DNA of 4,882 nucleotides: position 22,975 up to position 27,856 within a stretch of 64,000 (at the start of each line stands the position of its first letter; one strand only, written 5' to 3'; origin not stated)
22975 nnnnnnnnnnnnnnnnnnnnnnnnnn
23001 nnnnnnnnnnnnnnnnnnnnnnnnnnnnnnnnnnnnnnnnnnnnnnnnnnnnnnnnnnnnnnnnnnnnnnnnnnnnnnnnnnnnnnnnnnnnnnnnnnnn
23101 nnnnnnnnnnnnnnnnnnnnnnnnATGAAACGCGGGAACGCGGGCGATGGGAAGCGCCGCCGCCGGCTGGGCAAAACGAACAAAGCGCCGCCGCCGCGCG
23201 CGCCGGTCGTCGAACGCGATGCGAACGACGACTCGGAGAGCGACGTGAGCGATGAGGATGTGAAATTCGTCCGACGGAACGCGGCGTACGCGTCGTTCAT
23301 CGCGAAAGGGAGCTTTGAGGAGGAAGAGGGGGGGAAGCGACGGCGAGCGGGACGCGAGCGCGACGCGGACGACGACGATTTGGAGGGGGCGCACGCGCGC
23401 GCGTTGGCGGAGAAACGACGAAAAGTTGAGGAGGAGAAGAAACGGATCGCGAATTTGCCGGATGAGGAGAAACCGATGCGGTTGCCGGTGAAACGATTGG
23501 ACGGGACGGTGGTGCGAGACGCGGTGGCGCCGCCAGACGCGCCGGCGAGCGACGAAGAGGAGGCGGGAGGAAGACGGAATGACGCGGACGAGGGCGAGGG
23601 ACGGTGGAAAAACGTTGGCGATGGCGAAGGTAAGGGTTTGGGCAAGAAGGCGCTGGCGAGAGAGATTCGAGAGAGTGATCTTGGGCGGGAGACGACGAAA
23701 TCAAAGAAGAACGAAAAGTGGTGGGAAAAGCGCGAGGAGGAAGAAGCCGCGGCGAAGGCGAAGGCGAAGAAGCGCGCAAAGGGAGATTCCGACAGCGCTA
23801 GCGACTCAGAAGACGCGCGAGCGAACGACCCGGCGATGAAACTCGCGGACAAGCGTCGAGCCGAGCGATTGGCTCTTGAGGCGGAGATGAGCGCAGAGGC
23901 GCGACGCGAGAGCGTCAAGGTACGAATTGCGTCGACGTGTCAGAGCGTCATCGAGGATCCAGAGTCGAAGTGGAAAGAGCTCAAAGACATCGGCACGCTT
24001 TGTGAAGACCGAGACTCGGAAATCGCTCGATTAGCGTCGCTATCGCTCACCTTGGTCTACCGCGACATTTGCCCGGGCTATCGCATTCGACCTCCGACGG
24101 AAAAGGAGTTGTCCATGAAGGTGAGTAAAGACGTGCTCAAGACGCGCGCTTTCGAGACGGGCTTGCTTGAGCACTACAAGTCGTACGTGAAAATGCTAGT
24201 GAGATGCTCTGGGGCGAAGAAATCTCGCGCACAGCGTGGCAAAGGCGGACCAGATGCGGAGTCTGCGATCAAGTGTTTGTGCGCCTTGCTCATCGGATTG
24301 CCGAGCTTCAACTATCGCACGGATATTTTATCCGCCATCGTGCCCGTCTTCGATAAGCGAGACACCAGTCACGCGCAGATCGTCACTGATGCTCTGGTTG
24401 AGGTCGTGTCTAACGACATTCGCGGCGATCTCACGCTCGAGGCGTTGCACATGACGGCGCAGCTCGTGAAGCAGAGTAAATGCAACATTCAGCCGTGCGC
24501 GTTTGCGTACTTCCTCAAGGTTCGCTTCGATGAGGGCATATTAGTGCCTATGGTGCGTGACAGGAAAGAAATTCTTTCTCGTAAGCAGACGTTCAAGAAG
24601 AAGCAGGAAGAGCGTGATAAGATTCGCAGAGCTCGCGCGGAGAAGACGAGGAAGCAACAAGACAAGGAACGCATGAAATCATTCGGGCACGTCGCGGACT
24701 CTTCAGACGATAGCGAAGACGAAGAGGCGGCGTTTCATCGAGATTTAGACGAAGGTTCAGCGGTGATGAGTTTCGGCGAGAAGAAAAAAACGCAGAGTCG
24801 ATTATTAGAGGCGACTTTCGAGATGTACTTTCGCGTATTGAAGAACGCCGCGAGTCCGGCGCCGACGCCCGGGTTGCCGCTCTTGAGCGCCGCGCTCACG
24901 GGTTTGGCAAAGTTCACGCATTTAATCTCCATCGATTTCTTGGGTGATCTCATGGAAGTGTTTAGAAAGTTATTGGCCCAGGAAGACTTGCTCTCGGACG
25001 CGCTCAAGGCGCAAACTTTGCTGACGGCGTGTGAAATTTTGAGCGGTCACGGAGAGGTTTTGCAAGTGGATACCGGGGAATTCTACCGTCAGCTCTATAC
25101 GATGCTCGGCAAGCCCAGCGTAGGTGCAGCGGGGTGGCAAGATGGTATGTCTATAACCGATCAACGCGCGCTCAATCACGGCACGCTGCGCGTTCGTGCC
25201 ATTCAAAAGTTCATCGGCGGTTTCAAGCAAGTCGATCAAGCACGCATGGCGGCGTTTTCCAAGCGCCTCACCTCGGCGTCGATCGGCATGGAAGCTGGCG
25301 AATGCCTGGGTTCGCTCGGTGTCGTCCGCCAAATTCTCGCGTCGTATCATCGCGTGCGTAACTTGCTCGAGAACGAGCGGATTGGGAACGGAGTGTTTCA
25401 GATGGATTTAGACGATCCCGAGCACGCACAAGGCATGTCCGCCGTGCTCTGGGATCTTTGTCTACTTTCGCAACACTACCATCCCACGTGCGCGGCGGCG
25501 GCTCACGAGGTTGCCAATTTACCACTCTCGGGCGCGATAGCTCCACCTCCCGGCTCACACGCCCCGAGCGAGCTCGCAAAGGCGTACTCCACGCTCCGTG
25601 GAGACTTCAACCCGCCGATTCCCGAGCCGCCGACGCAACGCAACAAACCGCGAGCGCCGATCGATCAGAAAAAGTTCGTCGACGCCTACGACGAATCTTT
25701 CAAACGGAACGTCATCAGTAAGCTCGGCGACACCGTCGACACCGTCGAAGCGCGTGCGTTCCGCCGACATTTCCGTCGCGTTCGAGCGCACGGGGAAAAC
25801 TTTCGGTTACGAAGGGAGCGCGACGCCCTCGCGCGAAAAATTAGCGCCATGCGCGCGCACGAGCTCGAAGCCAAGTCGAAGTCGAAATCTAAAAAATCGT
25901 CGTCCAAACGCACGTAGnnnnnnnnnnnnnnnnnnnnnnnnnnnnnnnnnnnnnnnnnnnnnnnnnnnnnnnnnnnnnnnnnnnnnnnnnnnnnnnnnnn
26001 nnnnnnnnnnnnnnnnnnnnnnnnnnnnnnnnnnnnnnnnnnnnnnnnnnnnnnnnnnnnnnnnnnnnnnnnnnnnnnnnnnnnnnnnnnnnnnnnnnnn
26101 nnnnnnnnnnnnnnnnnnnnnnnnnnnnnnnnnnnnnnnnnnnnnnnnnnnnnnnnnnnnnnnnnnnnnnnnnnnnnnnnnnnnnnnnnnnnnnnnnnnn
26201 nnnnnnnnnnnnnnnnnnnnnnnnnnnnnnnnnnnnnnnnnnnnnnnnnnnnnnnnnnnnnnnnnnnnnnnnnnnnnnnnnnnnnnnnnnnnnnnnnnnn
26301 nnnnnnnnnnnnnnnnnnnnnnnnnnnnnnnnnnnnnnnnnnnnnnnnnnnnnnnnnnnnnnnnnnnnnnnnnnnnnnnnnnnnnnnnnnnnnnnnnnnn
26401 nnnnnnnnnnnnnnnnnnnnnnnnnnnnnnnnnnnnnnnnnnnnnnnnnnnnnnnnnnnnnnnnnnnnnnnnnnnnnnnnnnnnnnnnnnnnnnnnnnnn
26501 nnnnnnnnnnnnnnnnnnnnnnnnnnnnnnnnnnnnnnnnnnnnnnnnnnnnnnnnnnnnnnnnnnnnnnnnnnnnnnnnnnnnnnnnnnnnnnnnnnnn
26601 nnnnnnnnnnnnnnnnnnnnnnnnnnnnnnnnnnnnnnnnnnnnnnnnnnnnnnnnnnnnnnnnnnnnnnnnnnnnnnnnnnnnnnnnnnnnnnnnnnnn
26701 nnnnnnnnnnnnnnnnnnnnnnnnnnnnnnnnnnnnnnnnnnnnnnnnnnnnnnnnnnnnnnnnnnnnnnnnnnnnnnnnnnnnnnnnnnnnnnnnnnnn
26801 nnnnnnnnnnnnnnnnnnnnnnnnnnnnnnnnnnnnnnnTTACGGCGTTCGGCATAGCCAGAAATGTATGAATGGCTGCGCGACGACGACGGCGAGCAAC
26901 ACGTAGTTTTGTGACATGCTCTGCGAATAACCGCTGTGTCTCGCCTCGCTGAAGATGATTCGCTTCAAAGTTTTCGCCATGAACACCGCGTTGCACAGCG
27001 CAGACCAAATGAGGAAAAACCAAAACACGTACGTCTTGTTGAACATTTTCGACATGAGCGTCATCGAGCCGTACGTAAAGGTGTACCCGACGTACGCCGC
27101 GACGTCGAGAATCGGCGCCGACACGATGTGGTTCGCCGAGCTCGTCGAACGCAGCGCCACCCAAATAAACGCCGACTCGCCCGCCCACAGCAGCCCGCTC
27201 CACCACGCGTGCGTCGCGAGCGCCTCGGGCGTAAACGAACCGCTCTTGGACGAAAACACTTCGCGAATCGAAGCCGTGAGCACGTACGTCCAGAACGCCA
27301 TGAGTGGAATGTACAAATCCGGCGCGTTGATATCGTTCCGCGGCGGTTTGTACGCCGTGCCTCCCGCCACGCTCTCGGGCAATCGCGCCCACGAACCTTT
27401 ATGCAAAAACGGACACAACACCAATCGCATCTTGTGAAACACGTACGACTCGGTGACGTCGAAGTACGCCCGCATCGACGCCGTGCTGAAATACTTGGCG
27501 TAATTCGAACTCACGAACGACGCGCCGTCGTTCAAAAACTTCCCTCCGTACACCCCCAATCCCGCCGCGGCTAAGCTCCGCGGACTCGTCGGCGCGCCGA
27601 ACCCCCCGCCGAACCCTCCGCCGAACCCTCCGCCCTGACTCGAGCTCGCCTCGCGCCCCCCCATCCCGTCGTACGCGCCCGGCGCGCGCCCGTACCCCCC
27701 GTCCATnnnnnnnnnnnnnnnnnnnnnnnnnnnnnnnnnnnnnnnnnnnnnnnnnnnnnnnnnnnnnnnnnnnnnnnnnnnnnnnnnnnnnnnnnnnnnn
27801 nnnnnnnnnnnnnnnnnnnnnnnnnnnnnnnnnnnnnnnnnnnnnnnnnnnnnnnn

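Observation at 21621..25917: Head-to-head ribosome-biogenesis pair: BMT2-like rRNA methyltransferase and NOC3 on a 125-bp divergent promoter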

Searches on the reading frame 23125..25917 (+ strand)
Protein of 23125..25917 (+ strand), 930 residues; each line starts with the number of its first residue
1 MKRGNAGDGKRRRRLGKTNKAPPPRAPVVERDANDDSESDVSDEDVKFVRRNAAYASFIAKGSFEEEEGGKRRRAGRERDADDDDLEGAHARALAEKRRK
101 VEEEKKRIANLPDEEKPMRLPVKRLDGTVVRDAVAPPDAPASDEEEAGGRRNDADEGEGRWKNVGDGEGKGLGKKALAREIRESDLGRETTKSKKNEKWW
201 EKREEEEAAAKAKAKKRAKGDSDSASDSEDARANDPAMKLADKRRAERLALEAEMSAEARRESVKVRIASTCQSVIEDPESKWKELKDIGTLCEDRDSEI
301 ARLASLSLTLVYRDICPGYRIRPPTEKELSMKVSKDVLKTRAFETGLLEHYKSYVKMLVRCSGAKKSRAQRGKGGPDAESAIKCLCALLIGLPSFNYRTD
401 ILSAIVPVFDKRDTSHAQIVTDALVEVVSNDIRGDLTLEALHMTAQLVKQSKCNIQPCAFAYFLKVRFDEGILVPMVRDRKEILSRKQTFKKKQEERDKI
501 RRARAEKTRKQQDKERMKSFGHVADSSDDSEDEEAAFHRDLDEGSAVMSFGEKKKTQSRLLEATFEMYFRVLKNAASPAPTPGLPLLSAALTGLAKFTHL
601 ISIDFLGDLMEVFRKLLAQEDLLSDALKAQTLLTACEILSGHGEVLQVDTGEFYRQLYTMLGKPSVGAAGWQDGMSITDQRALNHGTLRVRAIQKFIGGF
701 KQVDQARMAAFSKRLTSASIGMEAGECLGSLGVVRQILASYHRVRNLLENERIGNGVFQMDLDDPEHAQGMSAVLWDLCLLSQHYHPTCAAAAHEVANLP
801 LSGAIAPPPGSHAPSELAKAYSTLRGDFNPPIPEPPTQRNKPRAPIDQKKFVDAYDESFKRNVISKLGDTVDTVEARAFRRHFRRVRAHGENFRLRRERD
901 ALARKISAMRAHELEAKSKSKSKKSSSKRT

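Call 3: search_protein_families(library=pfam, proteins=[window:23125-25917:+], max_evalue=0.01)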
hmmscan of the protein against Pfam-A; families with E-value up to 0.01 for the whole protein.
window:23125-25917:+ (930 aa): 2 families
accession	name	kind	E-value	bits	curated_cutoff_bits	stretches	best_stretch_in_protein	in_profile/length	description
PF07540.16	NOC3p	-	1e-28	100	26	1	265-354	3-92/92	Nucleolar complex-associated protein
PF03914.23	CBF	-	3.6e-19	69.8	22.1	1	630-793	3-165/165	CBF/Mak21 family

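Call 47: list_cluster_members(proteins=[P0001, P0002, P0005, P0006, P0007, P0008, P0012, P0025, P0028, window:23125-25914:+])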
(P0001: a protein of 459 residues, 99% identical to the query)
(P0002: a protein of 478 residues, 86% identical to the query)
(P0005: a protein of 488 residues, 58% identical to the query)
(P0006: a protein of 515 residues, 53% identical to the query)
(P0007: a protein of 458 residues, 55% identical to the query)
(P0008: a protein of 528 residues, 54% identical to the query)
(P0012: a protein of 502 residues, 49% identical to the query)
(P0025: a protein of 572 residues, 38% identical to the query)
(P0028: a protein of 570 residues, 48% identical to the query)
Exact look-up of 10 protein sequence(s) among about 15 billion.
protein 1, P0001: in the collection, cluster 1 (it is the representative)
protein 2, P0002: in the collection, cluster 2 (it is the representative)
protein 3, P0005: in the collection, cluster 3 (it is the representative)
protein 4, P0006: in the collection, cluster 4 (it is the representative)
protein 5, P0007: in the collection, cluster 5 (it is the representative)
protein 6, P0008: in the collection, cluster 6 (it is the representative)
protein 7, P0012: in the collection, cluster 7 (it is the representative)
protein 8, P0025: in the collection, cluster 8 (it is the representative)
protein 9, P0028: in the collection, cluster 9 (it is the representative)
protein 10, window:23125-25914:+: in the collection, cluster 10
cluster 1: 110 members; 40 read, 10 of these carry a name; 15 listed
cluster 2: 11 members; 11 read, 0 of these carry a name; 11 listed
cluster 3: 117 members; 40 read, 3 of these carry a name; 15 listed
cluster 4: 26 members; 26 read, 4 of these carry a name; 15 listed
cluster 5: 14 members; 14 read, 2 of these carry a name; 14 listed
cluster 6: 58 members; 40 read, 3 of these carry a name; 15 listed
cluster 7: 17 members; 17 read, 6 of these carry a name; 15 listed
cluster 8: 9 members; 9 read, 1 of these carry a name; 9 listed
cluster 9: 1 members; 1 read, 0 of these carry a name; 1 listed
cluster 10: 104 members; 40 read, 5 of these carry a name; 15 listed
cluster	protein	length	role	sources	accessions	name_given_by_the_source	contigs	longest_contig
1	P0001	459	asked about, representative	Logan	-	-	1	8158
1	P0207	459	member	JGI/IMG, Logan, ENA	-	25S rRNA (adenine2142-N1)-methyltransferase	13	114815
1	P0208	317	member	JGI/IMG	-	hypothetical protein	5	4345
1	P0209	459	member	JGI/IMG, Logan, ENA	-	hypothetical protein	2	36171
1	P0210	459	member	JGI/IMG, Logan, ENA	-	hypothetical protein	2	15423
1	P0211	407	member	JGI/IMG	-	hypothetical protein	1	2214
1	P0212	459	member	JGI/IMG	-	hypothetical protein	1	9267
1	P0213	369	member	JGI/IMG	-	hypothetical protein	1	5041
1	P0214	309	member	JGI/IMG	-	hypothetical protein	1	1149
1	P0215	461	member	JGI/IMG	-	hypothetical protein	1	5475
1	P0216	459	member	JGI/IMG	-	hypothetical protein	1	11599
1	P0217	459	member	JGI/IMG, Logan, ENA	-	-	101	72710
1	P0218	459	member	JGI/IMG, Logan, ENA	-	-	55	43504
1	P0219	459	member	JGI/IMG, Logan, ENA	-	-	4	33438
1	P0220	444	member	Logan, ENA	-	-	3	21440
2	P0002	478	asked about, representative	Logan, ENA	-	-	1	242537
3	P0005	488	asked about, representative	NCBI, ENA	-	-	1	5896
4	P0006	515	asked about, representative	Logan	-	-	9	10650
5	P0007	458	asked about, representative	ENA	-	-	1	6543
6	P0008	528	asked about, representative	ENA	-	-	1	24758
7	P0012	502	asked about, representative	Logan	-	-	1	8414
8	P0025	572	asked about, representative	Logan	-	-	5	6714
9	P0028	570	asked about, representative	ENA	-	-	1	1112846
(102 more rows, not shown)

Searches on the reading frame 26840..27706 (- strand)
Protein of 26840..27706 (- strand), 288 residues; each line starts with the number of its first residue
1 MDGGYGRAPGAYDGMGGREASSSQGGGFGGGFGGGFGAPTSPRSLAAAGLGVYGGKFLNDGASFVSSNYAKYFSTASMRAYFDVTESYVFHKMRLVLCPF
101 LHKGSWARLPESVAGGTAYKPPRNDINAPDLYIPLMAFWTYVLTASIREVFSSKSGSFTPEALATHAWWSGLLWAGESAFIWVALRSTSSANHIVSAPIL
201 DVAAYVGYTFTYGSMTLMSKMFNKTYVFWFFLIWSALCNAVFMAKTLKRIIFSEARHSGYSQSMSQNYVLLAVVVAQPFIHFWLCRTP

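Call 33: search_protein_families(library=pfam, proteins=[window:26840-27706:-], max_evalue=0.001)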
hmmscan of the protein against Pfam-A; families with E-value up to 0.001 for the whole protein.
window:26840-27706:- (288 aa): 1 family
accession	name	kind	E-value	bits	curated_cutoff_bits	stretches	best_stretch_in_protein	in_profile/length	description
PF03878.20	YIF1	-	3.6e-52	177.6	27.6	1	53-284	11-244/245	YIF1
